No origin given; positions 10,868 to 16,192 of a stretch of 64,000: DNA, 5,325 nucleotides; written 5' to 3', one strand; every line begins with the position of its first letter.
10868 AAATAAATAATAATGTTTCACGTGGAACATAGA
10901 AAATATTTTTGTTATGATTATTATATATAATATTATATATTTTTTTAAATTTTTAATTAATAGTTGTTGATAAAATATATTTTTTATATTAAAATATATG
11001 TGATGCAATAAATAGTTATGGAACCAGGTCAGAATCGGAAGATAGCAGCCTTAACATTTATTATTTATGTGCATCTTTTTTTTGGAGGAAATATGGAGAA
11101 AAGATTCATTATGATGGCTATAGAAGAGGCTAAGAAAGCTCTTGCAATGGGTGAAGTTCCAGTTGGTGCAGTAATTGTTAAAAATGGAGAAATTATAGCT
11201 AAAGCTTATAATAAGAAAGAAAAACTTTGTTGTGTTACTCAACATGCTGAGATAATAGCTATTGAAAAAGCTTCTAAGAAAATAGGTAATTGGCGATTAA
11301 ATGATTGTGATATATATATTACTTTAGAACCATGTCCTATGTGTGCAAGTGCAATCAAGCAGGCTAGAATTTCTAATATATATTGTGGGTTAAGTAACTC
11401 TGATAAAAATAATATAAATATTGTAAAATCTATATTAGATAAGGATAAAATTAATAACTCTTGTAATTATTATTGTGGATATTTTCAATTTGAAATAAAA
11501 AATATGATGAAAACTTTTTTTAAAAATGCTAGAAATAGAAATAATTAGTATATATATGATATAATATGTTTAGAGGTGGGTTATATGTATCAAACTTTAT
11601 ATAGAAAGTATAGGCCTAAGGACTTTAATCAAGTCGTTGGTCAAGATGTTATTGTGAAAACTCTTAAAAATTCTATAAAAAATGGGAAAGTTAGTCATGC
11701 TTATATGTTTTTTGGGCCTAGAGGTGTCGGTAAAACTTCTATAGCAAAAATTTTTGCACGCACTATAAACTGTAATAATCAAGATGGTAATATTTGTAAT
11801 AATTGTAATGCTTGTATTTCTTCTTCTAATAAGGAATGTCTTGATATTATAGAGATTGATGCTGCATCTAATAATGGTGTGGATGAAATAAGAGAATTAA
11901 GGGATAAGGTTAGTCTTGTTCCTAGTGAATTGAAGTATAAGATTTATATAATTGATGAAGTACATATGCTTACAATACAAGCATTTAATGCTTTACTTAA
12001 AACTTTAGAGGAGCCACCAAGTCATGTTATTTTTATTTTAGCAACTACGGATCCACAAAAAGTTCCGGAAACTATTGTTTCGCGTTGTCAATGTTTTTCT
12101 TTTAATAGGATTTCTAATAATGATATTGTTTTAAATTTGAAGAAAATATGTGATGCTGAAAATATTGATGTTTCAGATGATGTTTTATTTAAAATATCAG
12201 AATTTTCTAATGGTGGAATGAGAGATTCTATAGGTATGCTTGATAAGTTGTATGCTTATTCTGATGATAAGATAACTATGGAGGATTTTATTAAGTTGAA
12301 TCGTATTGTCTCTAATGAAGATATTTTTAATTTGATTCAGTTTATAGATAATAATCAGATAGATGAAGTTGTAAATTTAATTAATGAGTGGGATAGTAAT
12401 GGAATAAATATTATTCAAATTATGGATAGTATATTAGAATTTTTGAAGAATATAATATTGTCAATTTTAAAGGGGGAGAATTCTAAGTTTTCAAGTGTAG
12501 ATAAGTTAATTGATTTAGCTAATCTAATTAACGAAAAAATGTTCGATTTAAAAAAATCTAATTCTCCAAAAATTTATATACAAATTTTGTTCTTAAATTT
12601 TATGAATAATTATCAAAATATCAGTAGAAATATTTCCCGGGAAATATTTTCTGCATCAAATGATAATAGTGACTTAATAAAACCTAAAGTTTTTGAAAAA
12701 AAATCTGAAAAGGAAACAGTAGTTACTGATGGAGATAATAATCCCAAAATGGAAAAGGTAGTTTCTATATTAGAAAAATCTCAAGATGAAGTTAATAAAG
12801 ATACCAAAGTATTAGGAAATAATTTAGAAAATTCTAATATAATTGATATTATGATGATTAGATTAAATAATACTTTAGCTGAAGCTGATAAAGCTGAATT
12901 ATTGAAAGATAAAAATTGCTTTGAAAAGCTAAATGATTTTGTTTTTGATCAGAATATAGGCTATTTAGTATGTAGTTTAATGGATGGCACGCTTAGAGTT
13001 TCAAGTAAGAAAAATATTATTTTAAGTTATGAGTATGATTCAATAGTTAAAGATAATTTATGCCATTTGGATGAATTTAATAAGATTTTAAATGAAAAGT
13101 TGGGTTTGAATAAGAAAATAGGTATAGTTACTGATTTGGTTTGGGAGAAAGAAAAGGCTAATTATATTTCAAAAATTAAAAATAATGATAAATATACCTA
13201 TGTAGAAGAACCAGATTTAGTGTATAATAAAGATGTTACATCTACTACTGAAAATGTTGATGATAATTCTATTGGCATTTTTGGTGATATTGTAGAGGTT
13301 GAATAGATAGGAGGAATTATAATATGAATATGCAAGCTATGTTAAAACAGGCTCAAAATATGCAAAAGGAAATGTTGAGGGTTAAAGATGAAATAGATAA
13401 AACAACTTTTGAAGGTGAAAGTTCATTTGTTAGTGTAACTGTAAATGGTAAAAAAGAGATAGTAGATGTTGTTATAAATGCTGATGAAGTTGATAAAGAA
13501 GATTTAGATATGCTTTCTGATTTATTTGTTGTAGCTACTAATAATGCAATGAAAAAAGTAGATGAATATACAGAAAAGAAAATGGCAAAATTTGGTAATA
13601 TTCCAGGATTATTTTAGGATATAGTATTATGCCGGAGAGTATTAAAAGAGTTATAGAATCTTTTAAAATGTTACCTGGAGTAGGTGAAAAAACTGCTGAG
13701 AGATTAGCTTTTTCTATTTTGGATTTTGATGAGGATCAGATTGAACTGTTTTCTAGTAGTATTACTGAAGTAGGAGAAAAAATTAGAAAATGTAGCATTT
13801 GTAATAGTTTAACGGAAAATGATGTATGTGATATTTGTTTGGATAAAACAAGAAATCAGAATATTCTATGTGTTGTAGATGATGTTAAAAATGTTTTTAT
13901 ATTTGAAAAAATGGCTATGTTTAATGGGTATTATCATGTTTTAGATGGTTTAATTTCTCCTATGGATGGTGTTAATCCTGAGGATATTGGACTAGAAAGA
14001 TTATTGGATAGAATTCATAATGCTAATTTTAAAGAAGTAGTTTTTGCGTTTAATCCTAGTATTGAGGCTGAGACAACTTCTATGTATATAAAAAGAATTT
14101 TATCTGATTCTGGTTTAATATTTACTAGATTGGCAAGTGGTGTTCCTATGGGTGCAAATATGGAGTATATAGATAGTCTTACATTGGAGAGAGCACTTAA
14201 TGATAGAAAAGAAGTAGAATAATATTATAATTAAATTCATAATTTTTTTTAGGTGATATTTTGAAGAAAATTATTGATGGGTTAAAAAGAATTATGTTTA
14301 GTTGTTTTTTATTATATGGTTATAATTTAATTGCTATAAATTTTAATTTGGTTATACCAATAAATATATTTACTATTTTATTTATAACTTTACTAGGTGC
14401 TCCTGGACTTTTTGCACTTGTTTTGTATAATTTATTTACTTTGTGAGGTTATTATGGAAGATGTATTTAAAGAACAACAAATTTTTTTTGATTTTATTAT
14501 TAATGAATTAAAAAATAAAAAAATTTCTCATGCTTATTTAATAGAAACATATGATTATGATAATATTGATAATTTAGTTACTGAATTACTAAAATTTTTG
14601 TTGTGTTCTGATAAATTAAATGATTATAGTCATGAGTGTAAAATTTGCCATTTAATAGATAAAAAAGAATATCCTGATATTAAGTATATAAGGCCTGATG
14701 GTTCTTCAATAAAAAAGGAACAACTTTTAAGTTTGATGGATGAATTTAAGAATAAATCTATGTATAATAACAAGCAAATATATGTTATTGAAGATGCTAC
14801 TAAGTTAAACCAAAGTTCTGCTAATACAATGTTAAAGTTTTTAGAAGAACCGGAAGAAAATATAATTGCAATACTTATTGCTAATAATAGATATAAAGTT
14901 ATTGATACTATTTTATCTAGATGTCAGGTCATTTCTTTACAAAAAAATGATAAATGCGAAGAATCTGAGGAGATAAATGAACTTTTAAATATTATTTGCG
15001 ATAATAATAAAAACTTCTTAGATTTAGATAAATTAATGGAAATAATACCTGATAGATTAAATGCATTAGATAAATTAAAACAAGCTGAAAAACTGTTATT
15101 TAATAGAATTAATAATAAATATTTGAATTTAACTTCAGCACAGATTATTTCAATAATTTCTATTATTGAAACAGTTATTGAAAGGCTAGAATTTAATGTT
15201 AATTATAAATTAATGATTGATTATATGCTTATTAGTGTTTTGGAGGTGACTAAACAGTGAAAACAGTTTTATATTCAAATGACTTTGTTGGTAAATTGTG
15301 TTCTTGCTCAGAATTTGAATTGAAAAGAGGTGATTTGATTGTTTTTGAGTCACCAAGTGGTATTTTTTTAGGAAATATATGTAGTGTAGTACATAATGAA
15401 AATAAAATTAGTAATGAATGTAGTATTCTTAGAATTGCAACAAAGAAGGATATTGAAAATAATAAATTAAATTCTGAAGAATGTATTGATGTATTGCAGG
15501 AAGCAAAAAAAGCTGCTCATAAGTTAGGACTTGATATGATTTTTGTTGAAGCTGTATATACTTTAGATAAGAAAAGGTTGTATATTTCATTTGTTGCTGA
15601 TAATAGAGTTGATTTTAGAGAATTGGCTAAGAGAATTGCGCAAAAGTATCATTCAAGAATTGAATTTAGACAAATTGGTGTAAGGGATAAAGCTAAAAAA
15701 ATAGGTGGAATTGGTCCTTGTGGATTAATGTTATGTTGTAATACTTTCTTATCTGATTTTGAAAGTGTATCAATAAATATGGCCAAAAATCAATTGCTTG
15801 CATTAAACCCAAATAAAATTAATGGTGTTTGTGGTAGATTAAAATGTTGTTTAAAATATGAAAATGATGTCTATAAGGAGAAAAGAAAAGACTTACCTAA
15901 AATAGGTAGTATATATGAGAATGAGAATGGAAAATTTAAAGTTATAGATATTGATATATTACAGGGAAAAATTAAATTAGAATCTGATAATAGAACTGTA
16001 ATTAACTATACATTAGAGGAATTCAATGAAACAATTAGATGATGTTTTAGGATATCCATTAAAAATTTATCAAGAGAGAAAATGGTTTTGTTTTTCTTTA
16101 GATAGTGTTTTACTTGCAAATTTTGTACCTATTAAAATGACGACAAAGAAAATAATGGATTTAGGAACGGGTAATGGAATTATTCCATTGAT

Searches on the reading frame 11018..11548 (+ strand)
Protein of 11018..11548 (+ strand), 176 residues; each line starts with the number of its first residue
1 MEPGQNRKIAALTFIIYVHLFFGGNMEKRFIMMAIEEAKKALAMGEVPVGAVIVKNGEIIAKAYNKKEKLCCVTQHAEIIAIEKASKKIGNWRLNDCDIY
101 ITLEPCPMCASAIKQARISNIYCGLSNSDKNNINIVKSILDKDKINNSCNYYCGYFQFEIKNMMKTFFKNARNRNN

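Call 76: search_protein_families(library=pfam, proteins=[window:11018-11548:+], max_evalue=0.0001)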
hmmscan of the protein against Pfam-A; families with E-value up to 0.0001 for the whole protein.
window:11018-11548:+ (176 aa): 2 families
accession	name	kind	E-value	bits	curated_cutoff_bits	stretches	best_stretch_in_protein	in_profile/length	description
PF14437.12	MafB19-deam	-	4.5e-35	121.1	27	1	28-172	4-142/142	MafB19-like deaminase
PF00383.29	dCMP_cyt_deam_1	-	2.7e-29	101.5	25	1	27-124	4-101/102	Cytidine and deoxycytidylate deaminase zinc-binding region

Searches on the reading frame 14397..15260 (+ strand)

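Call 76: search_protein_families(library=pfam, proteins=[window:14397-15260:+], max_evalue=0.0001)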
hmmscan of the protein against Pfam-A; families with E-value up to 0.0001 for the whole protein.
window:14397-15260:+ (287 aa): 1 family
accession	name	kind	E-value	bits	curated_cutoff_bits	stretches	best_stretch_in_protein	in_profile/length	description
PF13177.12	DNA_pol3_delta2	-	5e-44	150.6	27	1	28-183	3-159/161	DNA polymerase III, delta subunit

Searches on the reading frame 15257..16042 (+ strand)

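Call 76: search_protein_families(library=pfam, proteins=[window:15257-16042:+], max_evalue=0.0001)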
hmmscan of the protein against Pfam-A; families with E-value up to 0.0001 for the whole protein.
window:15257-16042:+ (261 aa): 1 family
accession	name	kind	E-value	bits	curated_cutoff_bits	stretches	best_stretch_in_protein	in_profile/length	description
PF04468.17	PSP1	-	3.5e-22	79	27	1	56-140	2-86/86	PSP1 C-terminal conserved region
